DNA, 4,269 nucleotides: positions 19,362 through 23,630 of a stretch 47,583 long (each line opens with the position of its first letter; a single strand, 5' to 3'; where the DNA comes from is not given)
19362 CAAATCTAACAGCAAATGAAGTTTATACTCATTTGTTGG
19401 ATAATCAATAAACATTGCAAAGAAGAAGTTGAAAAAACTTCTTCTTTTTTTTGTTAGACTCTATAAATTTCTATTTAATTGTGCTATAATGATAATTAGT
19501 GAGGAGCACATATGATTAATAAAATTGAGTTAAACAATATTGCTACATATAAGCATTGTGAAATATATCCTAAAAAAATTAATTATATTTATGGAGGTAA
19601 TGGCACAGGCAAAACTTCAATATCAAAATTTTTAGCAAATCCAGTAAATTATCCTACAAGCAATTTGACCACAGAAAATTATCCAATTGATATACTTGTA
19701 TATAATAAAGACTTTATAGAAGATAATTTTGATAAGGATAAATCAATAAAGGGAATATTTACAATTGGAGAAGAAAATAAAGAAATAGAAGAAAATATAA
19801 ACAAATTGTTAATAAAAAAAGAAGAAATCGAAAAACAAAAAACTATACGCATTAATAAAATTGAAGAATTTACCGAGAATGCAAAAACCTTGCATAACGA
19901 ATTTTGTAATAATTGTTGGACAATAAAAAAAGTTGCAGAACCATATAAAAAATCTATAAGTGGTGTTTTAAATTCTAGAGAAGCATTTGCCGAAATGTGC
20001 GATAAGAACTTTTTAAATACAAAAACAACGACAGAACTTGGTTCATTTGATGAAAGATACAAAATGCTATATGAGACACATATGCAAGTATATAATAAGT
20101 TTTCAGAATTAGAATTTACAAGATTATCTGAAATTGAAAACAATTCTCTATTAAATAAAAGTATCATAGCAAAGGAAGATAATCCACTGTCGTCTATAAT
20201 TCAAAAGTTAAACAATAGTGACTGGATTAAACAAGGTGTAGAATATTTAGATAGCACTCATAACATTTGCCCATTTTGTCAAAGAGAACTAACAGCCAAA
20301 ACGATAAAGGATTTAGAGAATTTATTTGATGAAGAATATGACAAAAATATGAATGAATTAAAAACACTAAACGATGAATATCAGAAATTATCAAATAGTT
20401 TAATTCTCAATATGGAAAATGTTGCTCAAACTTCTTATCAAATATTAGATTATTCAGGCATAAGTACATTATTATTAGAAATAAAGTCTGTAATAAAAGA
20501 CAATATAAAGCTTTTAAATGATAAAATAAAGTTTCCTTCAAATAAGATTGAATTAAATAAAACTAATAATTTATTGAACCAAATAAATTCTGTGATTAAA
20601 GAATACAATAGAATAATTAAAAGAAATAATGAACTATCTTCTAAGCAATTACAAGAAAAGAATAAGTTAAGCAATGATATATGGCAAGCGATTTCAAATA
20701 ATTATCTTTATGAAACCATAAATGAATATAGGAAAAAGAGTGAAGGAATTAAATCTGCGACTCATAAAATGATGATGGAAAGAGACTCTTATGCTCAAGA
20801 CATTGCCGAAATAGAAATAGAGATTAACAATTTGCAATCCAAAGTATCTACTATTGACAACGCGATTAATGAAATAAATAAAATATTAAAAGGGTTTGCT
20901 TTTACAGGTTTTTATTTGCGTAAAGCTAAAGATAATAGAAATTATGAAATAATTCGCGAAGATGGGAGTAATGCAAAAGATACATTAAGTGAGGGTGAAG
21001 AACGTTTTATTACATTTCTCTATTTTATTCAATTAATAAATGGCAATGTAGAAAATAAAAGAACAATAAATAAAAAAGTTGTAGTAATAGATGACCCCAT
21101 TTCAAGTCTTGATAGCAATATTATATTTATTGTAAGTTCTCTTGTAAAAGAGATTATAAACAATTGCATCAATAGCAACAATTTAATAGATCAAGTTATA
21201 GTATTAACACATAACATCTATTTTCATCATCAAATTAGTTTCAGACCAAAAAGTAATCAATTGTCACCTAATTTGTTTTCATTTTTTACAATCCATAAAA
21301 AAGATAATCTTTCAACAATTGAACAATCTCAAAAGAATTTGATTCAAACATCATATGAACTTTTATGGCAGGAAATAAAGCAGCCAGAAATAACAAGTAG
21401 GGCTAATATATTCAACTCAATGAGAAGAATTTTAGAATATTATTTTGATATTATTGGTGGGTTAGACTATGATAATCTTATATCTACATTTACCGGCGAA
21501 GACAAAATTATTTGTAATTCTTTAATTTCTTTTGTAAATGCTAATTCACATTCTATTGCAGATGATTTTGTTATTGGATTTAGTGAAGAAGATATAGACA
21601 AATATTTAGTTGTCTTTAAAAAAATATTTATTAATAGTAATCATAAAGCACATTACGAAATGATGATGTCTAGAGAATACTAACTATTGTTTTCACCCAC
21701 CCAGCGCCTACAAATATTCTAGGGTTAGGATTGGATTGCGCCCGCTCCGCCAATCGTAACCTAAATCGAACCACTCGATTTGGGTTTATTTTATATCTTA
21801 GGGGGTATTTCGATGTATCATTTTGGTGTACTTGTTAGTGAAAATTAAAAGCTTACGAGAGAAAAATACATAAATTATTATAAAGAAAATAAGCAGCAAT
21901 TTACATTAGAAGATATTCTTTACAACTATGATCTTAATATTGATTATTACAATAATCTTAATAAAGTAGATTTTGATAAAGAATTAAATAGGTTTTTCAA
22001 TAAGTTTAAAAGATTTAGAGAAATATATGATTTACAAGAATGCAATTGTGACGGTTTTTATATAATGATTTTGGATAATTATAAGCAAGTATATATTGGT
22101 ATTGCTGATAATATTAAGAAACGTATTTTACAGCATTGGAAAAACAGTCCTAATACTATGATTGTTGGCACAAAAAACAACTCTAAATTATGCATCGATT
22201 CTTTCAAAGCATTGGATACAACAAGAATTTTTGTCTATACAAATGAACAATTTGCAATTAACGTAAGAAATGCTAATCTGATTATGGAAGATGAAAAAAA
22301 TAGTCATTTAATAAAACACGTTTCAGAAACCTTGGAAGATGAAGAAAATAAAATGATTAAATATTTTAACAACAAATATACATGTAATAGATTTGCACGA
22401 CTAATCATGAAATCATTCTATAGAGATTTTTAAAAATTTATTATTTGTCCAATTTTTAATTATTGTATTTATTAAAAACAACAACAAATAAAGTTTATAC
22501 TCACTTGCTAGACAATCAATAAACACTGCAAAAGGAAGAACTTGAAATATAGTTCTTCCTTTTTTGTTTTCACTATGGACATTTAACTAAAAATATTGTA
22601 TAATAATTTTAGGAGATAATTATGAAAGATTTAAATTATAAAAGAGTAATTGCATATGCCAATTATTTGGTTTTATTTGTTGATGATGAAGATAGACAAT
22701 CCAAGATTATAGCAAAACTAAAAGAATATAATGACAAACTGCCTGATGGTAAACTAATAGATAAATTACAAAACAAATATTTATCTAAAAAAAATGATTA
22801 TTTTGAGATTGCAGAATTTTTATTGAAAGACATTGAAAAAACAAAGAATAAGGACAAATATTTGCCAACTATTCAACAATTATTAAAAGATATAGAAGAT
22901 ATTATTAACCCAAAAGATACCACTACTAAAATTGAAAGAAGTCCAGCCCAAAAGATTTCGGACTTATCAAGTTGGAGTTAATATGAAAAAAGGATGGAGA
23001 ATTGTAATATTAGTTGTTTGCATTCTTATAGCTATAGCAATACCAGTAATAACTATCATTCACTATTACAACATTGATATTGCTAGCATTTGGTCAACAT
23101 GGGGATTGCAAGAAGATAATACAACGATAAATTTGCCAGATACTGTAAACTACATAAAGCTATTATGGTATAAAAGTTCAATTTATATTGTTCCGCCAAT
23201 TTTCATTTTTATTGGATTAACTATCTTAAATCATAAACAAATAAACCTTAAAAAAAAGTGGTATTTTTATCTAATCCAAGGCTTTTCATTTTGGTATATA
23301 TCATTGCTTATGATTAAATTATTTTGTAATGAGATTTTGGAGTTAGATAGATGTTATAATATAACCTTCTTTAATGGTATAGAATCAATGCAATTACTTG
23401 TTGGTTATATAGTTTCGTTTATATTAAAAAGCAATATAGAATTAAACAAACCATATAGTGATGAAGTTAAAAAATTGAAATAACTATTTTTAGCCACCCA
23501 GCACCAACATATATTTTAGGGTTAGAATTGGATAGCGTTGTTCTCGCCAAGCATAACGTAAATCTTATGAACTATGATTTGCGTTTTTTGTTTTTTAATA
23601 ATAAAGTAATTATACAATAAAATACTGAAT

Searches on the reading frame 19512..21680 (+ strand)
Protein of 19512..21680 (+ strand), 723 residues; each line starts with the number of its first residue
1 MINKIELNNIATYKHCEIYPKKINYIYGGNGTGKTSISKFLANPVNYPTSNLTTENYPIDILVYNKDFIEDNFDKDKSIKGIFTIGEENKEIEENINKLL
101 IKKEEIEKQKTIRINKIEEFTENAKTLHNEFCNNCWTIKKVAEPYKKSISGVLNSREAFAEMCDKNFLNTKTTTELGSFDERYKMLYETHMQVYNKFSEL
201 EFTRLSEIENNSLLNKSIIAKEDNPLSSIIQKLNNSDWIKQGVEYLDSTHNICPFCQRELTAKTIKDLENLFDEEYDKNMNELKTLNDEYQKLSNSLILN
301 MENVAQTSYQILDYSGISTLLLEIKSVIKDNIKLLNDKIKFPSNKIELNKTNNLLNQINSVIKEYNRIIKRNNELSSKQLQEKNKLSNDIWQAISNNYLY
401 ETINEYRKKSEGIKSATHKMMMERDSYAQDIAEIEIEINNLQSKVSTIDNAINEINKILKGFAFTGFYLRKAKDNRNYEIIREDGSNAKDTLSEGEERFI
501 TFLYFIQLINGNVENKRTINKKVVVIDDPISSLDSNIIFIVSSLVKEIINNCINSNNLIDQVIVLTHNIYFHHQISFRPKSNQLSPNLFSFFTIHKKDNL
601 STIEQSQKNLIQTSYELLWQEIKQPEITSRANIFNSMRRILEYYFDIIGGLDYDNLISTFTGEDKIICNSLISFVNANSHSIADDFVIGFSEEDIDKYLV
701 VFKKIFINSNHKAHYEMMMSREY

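Call 23: search_protein_families(library=pfam, proteins=[window:19512-21680:+], max_evalue=0.01)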
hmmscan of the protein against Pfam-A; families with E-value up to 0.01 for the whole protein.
window:19512-21680:+ (723 aa): 1 family
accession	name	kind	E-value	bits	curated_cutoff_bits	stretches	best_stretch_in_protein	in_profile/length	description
PF13166.12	AAA_13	-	3.8e-154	515.6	36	1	20-706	15-712/713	AAA domain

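Call 80: search_protein_families(library=padloc, proteins=[window:19512-21680:+], max_evalue=0.001)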
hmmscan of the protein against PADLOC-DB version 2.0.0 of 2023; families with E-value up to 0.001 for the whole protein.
window:19512-21680:+ (723 aa): 10 families
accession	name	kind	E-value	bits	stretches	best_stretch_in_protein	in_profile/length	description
PDLC04890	PDC-S06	-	7.9e-231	766.6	1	1-722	1-725/732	-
PDLC04886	PDC-S06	-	4.6e-157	522.9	1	1-720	1-723/727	-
PDLC04897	PDC-S06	-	6.8e-62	208.1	1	1-719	1-723/727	-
PDLC04894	PDC-S06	-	1.2e-52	177.5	1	21-720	28-736/740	-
PDLC04887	PDC-S06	-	1.9e-51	173.6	1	19-680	32-741/790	-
PDLC04896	PDC-S06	-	3.2e-36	123.2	1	22-645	29-652/732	-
PDLC04898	PDC-S06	-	4.7e-21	72.8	1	63-642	111-672/752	-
PDLC03859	LmuB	-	2.7e-13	48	2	65-578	161-597/611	-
PDLC02360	PrrC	-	7.9e-13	46.2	1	451-688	103-322/372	PrrC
PDLC04891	PDC-S06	-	7.7e-11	39.1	1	247-603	376-717/858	-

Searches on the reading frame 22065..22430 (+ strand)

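Call 23: search_protein_families(library=pfam, proteins=[window:22065-22430:+], max_evalue=0.01)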
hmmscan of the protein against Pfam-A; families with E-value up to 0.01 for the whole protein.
window:22065-22430:+ (122 aa): 1 family
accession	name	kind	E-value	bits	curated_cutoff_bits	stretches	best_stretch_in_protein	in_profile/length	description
PF01541.30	GIY-YIG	-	0.0019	18.9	22.6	1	4-30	9-36/78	GIY-YIG catalytic domain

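Call 80: search_protein_families(library=padloc, proteins=[window:22065-22430:+], max_evalue=0.001)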
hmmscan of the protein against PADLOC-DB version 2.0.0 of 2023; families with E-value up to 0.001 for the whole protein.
window:22065-22430:+ (122 aa): 1 family
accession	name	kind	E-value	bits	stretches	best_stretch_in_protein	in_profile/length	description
PDLC03975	UzuA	-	5.5e-29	99.7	1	1-110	162-246/277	-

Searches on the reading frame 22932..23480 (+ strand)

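Call 23: search_protein_families(library=pfam, proteins=[window:22932-23480:+], max_evalue=0.01)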
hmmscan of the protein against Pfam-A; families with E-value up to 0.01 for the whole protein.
window:22932-23480:+ (183 aa): 0 families

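Call 80: search_protein_families(library=padloc, proteins=[window:22932-23480:+], max_evalue=0.001)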
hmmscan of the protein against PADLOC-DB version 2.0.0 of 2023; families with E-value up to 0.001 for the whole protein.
window:22932-23480:+ (183 aa): 1 family
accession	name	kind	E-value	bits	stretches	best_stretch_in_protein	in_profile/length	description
PDLC01870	CARF3--CARF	-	0.00062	17.6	0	5-55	77-128/228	-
